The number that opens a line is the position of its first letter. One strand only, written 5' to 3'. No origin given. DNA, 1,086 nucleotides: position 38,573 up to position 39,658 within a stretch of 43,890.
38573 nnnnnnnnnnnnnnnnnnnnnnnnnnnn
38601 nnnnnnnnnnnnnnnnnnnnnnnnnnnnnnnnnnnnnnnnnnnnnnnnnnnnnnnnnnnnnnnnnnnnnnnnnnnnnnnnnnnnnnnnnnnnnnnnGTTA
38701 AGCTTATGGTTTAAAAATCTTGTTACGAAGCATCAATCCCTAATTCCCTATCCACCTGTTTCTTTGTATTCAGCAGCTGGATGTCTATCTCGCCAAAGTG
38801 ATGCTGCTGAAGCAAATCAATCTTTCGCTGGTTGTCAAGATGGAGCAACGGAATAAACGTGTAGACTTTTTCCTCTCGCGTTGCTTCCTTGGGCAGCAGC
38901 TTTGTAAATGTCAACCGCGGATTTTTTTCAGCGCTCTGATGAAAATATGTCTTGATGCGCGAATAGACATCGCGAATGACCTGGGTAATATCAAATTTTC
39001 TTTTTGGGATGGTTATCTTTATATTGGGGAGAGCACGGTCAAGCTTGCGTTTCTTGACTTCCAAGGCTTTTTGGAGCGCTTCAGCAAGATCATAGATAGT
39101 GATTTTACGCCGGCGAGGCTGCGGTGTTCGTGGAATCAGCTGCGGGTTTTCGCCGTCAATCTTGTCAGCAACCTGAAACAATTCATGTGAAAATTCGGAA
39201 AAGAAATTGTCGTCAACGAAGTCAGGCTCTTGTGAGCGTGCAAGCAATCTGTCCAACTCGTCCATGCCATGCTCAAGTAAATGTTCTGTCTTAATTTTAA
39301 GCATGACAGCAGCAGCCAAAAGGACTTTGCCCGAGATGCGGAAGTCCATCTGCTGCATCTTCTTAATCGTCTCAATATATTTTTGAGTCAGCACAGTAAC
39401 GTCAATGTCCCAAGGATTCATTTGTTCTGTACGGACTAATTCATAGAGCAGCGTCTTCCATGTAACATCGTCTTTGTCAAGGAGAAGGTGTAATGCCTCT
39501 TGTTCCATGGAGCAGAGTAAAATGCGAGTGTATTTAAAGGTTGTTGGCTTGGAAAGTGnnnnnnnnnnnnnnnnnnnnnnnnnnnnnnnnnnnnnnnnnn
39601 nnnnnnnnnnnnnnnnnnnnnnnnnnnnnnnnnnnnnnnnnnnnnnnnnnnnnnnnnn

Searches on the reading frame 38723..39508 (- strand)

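Call 42: search_protein_families(library=pfam, max_evalue=0.001, proteins=[window:38723-39508:-])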
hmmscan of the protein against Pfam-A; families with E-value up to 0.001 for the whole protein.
window:38723-39508:- (261 aa): 2 families
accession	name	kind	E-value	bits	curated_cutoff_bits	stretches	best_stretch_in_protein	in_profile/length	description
PF02616.19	SMC_ScpA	-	9.7e-19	68.7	24.6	2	24-89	1-67/232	Segregation and condensation protein ScpA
PF04824.21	Rad21_Rec8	-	0.00018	21.2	22.7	1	196-245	2-51/55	Conserved region of Rad21 / Rec8 like protein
